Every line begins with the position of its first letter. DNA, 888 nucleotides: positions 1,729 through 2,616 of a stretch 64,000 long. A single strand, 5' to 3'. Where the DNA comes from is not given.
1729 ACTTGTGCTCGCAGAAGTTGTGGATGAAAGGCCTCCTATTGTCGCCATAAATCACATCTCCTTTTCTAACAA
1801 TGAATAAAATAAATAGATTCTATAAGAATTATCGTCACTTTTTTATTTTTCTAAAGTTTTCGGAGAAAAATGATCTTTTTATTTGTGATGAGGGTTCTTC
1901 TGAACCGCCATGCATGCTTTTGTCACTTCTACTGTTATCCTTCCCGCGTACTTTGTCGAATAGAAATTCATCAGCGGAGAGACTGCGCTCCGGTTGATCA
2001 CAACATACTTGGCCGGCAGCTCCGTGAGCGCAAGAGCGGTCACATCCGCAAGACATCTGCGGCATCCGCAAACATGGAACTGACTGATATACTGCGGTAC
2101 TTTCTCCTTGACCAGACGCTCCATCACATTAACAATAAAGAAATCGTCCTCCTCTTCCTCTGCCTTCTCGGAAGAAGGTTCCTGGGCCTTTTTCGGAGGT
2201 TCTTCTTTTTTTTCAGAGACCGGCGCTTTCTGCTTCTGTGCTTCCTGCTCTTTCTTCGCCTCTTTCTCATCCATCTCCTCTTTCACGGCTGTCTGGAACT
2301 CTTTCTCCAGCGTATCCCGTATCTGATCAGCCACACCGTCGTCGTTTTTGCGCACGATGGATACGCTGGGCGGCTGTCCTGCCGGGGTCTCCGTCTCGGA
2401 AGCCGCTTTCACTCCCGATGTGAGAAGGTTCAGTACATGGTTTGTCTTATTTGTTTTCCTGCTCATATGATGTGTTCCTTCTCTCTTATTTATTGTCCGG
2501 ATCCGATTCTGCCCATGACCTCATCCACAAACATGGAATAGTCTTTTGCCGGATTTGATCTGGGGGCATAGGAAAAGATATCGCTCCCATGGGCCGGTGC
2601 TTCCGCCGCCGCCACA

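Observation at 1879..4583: Candidate cyclic-dinucleotide-responsive module at the tail of the flagellar operon: degenerate EAL-HDOD, orphan ParA and a ComFB-like protein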

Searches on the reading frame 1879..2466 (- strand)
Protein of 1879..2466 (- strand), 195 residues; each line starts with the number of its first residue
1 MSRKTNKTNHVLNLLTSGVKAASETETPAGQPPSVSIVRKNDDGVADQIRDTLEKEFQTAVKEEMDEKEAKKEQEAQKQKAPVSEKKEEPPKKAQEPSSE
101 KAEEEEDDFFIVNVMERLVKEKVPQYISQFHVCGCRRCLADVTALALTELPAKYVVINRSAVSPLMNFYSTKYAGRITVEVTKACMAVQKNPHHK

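Call 3: search_protein_families(library=pfam, proteins=[window:1879-2466:-], max_evalue=0.01)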
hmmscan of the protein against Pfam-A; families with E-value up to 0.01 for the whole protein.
window:1879-2466:- (195 aa): 1 family
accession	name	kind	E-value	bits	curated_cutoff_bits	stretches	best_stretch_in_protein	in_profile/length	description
PF10719.14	ComFB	-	2.4e-18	66.4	25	1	112-192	1-83/83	Late competence development protein ComFB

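Call 4: search_protein_families(library=ncbifam, proteins=[window:1879-2466:-], max_evalue=0.01)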
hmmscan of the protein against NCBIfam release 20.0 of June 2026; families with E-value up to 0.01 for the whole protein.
window:1879-2466:- (195 aa): 1 family
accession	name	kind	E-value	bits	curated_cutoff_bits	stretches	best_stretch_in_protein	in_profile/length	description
NF052654.1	CmpProtComFBBac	equivalog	6.6e-08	32.5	120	1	111-158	2-50/84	late competence protein ComFB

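Call 8: find_homologous_proteins(query=window:1879-2466:-)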
Query window:1879-2466:- (195 aa): 140 proteins with E <= 0.001 among 296 candidates; the best 120 are listed.
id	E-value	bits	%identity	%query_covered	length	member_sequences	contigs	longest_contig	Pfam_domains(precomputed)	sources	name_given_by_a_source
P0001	2.5e-120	417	100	100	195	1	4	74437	PF10719.15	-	-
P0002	1.5e-115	401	96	100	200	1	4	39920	PF10719.15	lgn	-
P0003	4.8e-113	393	94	100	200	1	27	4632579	PF10719.15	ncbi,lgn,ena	-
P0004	4.2e-111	387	88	100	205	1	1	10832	PF10719.15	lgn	-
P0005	1.1e-86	307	66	100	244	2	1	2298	PF10719.15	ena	-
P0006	1.5e-84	300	59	100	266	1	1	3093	PF10719.15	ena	-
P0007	4.6e-74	266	54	99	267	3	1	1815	PF10719.15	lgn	-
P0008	9.0e-68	245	61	99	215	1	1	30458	PF10719.15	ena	-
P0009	2.5e-63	231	56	100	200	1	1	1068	PF10719.15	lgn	-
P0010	4.0e-62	227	56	99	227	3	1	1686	PF10719.15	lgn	-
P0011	1.1e-60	222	59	100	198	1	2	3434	PF10719.15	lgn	-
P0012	6.9e-58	213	53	100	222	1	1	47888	PF10719.15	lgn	-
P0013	1.6e-57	212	51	99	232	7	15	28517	PF10719.15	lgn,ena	-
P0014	4.0e-57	211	54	100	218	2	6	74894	PF10719.15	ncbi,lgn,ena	-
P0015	4.6e-55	204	55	99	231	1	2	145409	PF10719.15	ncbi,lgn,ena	-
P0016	1.0e-54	203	52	99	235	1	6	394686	PF10719.15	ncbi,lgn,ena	-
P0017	7.7e-53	197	51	100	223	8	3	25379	PF10719.15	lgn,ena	-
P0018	2.2e-51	192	50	100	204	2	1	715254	PF10719.15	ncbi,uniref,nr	ncbi:late competence development ComFB family protein [Mediterraneibacter sp. NSJ-55]|uniref:Late co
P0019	4.3e-50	188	47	99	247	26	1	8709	PF10719.15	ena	-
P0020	1.4e-47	180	48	99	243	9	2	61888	PF10719.15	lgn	-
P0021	4.8e-47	178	43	99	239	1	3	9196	PF10719.15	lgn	-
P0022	7.7e-47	177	47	99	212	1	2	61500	PF10719.15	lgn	-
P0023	3.0e-45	172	65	67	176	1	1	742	PF10719.15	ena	-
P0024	1.8e-43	166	47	99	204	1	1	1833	PF10719.15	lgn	-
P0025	3.0e-43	166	48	99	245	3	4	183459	PF10719.15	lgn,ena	-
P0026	5.9e-42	161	47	99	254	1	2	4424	PF10719.15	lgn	-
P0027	7.4e-42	161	47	99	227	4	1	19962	PF10719.15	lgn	-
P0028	1.8e-40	157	46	99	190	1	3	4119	PF10719.15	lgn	-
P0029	2.7e-40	156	46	99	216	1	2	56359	PF10719.15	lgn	-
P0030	4.0e-40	155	53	73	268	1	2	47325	PF10719.15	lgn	-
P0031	8.0e-40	154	46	99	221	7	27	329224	PF10719.15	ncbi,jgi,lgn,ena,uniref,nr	ncbi:late competence development ComFB family protein [Muricomes intestini]|jgi:competence protein C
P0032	1.2e-39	154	42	99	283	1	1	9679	PF10719.15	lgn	-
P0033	6.8e-39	151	46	99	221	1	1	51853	PF10719.15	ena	-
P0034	3.1e-38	149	46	99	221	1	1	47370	PF10719.15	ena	-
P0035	3.6e-38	149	48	99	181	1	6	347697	PF10719.15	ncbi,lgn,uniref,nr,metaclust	ncbi:late competence development ComFB family protein [Clostridium sp. C105KSO13]|uniref:late compet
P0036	1.4e-37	147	53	70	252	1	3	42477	PF10719.15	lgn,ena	-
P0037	2.7e-36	143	43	99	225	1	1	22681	PF10719.15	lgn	-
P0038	1.0e-35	141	40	99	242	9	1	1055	PF10719.15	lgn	-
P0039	1.3e-35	141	43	99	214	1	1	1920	PF10719.15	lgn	-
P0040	2.6e-35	140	38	99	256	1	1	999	PF10719.15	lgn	-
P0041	3.0e-35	140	41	99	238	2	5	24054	PF10719.15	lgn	-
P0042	3.1e-35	140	42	99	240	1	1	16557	PF10719.15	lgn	-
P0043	3.4e-35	139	42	99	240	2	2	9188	PF10719.15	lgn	-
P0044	4.9e-35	139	42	99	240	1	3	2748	PF10719.15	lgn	-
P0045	6.1e-35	139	42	99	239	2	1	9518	PF10719.15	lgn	-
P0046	6.2e-35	139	59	47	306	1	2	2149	PF10719.15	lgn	-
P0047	9.5e-35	138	41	99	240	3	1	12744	PF10719.15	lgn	-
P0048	1.1e-34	138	42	99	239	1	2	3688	PF10719.15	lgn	-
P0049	1.9e-34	137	39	99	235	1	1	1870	PF10719.15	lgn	-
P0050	7.1e-34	135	35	99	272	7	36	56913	PF10719.15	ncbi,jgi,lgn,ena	-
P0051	1.0e-33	135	38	99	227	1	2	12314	PF10719.15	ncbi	-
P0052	1.3e-33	134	38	99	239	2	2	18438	PF10719.15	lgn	-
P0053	1.4e-33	134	29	30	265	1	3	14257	PF10719.15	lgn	-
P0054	3.3e-33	133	39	99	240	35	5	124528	PF10719.15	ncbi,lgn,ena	-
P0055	4.0e-33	133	41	99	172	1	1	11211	PF10719.15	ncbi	-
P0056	1.0e-32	131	41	99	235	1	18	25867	PF10719.15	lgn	-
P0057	1.0e-32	131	60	44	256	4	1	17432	PF10719.15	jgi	jgi:hypothetical protein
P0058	1.3e-32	131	60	44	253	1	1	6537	PF10719.15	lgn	-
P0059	1.4e-32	131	37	99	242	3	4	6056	PF10719.15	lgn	-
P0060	2.4e-32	130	36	99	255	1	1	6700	PF10719.15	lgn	-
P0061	7.0e-32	129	39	99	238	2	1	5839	PF10719.15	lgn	-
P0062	1.6e-31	127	-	-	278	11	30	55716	PF10719.15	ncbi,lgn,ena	-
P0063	2.1e-31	127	53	57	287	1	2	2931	PF10719.15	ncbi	-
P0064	4.3e-31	126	37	99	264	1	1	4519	PF10719.15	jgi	jgi:competence protein ComFB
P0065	1.2e-29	121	40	99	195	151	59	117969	PF10719.15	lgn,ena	-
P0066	2.8e-29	120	37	99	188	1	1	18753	PF10719.15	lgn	-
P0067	5.7e-29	119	38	99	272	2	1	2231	PF10719.15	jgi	jgi:competence protein ComFB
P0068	6.3e-29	119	35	100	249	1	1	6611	PF10719.15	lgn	-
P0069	1.2e-28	118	52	44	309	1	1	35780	PF10719.15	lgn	-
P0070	9.1e-28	115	78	9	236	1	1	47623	PF10719.15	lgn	-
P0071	7.4e-27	112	51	44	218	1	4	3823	PF10719.15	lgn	-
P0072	8.7e-27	112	32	99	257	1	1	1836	PF10719.15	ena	-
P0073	1.3e-26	111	39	83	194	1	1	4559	PF10719.15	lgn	-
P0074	1.4e-26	111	32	99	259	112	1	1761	PF10719.15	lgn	-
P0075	5.2e-26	110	35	99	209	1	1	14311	PF10719.15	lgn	-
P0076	5.3e-26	110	36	99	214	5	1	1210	PF10719.15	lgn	-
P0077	1.5e-25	108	35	99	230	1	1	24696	PF10719.15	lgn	-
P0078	2.0e-25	108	33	99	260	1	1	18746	PF10719.15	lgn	-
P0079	2.7e-25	107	47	56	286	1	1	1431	PF10719.15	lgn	-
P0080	4.8e-25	106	41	57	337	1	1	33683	PF10719.15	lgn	-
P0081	5.5e-25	106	41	66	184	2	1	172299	PF10719.15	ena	-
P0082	1.2e-24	105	44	44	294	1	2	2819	PF10719.15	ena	-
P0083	1.4e-24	105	31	90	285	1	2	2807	PF10719.15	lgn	-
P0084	5.2e-24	103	44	44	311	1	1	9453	PF10719.15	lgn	-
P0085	6.2e-24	103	36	77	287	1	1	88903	PF10719.15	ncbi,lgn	-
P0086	1.4e-23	102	30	99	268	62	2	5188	PF10719.15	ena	-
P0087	1.4e-23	102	30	99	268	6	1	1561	PF10719.15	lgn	-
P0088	1.9e-23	101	33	99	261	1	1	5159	PF10719.15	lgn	-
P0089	1.2e-22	99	32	98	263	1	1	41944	PF10719.15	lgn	-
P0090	1.9e-22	98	44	46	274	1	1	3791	PF10719.15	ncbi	-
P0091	5.8e-22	96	34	77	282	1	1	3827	PF10719.15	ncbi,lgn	-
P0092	1.6e-21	95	38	99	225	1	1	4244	PF10719.15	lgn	-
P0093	1.3e-20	92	30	98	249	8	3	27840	PF10719.15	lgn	-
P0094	1.6e-20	92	34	71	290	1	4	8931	PF10719.15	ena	-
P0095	2.4e-20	91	79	7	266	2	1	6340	PF10719.15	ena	-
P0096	2.5e-20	91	34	71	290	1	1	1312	PF10719.15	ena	-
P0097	4.0e-20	90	30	95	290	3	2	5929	PF10719.15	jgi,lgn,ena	-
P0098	5.6e-20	90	34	71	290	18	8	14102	PF10719.15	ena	-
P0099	7.1e-20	90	30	98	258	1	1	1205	PF10719.15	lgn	-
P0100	7.8e-20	89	34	71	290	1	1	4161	PF10719.15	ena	-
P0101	9.8e-20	89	30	95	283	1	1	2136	PF10719.15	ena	-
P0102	1.0e-19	89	31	99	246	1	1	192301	PF10719.15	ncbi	-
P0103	1.3e-19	89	37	76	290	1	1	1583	PF10719.15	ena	-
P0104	1.3e-19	89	37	76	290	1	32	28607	PF10719.15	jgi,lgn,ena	-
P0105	1.3e-19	89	34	71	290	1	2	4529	PF10719.15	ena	-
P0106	1.3e-19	89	34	71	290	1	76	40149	PF10719.15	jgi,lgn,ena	-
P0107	1.7e-19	88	47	47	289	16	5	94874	PF10719.15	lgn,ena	-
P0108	1.9e-19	88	31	95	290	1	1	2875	PF10719.15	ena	-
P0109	2.0e-19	88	37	76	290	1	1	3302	PF10719.15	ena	-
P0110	2.1e-19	88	37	76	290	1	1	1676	PF10719.15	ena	-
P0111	2.6e-19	88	46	47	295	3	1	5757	PF10719.15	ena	-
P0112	2.9e-19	88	47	47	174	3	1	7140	PF10719.15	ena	-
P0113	3.5e-19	87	52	11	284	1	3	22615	PF10719.15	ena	-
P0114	4.4e-19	87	37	76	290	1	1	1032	PF10719.15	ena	-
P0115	6.3e-19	86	47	47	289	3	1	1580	PF10719.15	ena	-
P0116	7.6e-19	86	37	76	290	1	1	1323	PF10719.15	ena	-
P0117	8.8e-19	86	32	98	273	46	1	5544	PF10719.15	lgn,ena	-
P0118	9.7e-19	86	46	47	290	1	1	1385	PF10719.15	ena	-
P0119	1.2e-18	86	46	47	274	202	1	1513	PF10719.15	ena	-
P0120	1.4e-18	85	46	47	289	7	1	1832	PF10719.15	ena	-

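Call 15: search_solved_structures(query=window:1879-2466:-, max_evalue=1, show_alignments=4)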
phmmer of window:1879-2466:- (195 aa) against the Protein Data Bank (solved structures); distinct sequences matched with E-value up to 1: 5.
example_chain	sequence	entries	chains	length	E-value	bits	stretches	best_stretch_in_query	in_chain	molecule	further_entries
4wai_A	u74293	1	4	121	0.0009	22.4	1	110-157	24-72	ComF operon protein 2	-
2uw1_A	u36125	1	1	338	0.077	16.1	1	81-134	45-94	PLASTID DELTA4 MULTIFUNCTIONAL ACYL-ACYL CARRIER PROTEIN DESATURASE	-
2uw1_B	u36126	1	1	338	0.078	16.1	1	81-134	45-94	PLASTID DELTA4 MULTIFUNCTIONAL ACYL-ACYL CARRIER PROTEIN DESATURASE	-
9ya0_LA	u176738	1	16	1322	0.08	16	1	70-114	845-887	ICAP16, TGME49_202120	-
23cp_Q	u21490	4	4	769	0.91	12.6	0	15-90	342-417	DUF1750-domain-containing protein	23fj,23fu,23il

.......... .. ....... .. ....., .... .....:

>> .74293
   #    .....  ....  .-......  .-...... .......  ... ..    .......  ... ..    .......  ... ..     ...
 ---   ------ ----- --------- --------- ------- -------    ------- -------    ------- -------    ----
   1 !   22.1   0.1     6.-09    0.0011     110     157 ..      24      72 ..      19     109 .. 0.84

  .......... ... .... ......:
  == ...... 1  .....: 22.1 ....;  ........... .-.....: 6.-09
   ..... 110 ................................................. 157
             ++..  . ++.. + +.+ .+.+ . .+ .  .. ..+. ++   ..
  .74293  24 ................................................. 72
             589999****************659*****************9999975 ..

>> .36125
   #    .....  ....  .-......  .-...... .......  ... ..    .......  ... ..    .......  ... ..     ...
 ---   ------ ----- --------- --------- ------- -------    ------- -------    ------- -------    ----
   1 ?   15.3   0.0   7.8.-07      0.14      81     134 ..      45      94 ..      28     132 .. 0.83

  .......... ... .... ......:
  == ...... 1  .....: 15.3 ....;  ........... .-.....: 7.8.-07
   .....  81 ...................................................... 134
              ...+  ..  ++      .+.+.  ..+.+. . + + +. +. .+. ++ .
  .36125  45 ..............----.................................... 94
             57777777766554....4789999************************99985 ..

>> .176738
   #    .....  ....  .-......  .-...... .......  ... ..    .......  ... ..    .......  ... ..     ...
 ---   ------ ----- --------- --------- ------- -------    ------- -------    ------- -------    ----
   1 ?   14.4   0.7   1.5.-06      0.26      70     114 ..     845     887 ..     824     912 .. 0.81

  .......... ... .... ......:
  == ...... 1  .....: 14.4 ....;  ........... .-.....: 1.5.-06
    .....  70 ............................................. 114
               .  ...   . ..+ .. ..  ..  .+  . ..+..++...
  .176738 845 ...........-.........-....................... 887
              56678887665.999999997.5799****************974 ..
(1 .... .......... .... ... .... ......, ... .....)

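Call 19: find_related_loci(query=A1, collection=genome_contigs, flank=10000)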
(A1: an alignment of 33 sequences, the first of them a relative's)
Query A1 (195 aa) in genome_contigs; peptide patterns used: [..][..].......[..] (x = any residue, [..] = any of these).
270 stretches matched a pattern; 248 encode a relative of the query (tblastn E <= 1e-3); the best 80 are kept; 80 distinct loci.
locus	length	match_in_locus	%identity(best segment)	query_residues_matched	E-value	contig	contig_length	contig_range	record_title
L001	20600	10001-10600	94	1-195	2e-124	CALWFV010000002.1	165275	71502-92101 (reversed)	MAG: uncultured Mediterraneibacter sp. isolate BRZ_ID__bin6 genome assembly, contig: BRZ_ID__NODE_111_length_165275_cov_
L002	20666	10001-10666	51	1-194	6e-66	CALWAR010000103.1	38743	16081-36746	MAG: uncultured Mediterraneibacter sp. isolate E15__bin124 genome assembly, contig: E15__k127_1119780, whole genome shot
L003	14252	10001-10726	51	1-194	7e-64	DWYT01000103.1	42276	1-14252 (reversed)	MAG TPA_asm: Candidatus Mediterraneibacter merdavium isolate ChiBcolR7-8672 ChiBcolR7__C129961_L42276_SAMN08010058, whol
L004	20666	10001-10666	55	1-194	1e-61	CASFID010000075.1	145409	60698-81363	uncultured Eubacteriales bacterium isolate SI.A79.metabat-bins.144 genome assembly, contig: SI.A79.metabat-bins.144.fa_k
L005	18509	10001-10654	51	1-195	2e-59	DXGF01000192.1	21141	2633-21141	MAG TPA_asm: Candidatus Dorea gallistercoris isolate ChiSxjej1B13-11762 ChiSxjej1B13M5__C439416_L21141_SAMN08009907, who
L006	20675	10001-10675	49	1-195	2e-59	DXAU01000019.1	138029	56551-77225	MAG TPA_asm: Candidatus Mediterraneibacter pullistercoris isolate ChiHjej8B7_7219 ChiHjej8B7M5__C119431_L138029_SAMN0800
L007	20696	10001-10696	48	1-194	2e-55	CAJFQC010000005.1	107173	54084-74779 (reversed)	uncultured Ruminococcus sp. isolate Chicken_1_mag_90 genome assembly, contig: MAGpy_11413_1_idba_bin_90_fascaffold_157,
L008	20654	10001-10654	46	1-194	1e-52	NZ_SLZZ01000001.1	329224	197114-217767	Muricomes intestini strain DSM 29489 Ga0244712_101, whole genome shotgun sequence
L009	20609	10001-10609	49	1-194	1e-51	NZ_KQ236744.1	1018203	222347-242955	Dorea sp. D27 supercont1.2, whole genome shotgun sequence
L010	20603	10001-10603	50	1-195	4e-51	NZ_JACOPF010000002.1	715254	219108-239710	Mediterraneibacter hominis strain NSJ-55 DNA.506_ctg0002, whole genome shotgun sequence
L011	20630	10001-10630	49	1-194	2e-45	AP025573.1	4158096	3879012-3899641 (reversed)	Lachnospiraceae bacterium CE91-St61 DNA, complete genome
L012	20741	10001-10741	39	1-194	1e-44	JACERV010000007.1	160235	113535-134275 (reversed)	MAG: Ruminococcus sp. isolate MAG_3 NODE_21_length_160235_cov_64.291372, whole genome shotgun sequence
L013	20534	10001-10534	48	1-194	5e-44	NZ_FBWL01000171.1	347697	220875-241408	Clostridium sp. C105KSO13 isolate C105KSO131, whole genome shotgun sequence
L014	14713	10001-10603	41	1-194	6e-43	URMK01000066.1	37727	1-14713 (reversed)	uncultured Lachnospiraceae bacterium isolate UMGS1134 genome assembly, contig: NODE_274_length_37727_cov_14.089217, whol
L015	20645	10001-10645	41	1-194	5e-43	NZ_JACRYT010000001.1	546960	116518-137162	Zhenpiania hominis strain BX12 BX-12_ctg0001, whole genome shotgun sequence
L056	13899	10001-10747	55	1-194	1e-32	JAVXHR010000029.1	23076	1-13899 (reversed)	MAG: Lachnospiraceae bacterium isolate CGS5Y4-bin35 NODE_1957_length_23076_cov_21.547457, whole genome shotgun sequence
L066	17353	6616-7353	32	2-195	3e-31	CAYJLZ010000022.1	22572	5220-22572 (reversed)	MAG TPA_asm: uncultured Bacteroides sp. isolate ERP123703_co4_232 genome assembly, contig: NODE_1098_length_22572_cov_9.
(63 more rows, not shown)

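Call 29: find_encoding_contigs(protein=P0003, flank=10000, max_places=2)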
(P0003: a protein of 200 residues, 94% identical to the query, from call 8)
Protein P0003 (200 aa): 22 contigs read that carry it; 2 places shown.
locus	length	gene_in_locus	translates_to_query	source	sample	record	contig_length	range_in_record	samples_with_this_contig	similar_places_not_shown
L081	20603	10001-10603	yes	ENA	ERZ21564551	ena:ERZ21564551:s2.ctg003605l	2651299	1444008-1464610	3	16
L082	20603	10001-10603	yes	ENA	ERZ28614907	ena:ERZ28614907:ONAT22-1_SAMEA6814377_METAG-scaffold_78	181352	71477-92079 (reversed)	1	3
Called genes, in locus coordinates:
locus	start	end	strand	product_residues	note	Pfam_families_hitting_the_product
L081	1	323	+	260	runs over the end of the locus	PF01311:Bac_export_1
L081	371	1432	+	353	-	PF01312:Bac_export_2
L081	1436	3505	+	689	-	PF00771:FHIPEP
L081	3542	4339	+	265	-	PF04542:Sigma70_r2, PF08281:Sigma70_r4_2, PF04545:Sigma70_r4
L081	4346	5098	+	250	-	PF00460:Flg_bb_rod (weak), PF22692:LlgE_F_G_D1, PF06429:Flg_bbr_C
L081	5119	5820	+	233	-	PF00460:Flg_bb_rod, PF22692:LlgE_F_G_D1, PF06429:Flg_bbr_C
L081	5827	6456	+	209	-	PF13690:CheX (faint), PF04509:CheC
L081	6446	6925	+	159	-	PF03975:CheD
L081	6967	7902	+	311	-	PF01584:CheW, PF00072:Response_reg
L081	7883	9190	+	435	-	PF00563:EAL, PF08668:HDOD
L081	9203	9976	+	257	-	PF00142:Fer4_NifH (weak), PF01656:CbiA, PF02374:ArsA_ATPase, PF06564:CBP_BcsQ, PF09140:MipZ, PF10609:ParA, PF13614:AAA_31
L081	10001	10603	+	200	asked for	PF10719:ComFB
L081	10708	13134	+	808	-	PF02465:FliD_N, PF07195:FliD_C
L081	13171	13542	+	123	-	PF02561:FliS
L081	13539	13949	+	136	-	-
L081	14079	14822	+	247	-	PF00005:ABC_tran, PF13304:AAA_21 (faint)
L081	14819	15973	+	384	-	PF14907:NTP_transf_5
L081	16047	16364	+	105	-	PF04316:FlgM (weak)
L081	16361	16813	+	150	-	PF05130:FlgN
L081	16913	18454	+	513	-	PF00460:Flg_bb_rod (weak), PF22638:FlgK_D1, PF06429:Flg_bbr_C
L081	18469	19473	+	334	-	PF00669:Flagellin_N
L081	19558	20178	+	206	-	PF20074:DUF6470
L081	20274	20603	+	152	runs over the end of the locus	PF02623:FliW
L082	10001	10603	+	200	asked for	PF10719:ComFB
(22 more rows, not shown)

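Call 30: find_encoding_contigs(protein=P0081, flank=8000, max_places=2)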
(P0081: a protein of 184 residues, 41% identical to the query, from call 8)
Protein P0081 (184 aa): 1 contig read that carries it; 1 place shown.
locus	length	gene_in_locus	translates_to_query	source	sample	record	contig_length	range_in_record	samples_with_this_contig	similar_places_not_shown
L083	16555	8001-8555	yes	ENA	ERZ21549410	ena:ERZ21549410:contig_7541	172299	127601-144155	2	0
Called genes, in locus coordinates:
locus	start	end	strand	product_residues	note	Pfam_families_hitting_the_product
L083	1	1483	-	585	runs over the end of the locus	PF12729:4HB_MCP_1, PF00672:HAMP (faint), PF18947:HAMP_2 (faint), PF00015:MCPsignal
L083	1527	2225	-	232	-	PF00005:ABC_tran, PF13304:AAA_21 (faint)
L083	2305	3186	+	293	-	PF13529:Peptidase_C39_2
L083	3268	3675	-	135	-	-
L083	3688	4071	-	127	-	PF02561:FliS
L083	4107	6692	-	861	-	PF02465:FliD_N, PF07195:FliD_C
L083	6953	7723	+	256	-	PF00142:Fer4_NifH (faint), PF01656:CbiA, PF02374:ArsA_ATPase (faint), PF06564:CBP_BcsQ, PF09140:MipZ, PF10609:ParA, PF13614:AAA_31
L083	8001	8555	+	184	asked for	PF10719:ComFB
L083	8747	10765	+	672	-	PF02743:dCache_1, PF00672:HAMP (faint), PF00015:MCPsignal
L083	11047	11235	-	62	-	PF14070:YjfB_motility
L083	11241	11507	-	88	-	PF02599:CsrA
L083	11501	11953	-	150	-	PF02623:FliW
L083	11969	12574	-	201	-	PF20074:DUF6470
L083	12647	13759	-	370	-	PF00700:Flagellin_C (faint)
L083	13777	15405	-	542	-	PF22638:FlgK_D1, PF06429:Flg_bbr_C (faint)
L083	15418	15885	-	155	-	PF05130:FlgN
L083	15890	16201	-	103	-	PF04316:FlgM (weak)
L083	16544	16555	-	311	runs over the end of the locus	PF01584:CheW, PF00072:Response_reg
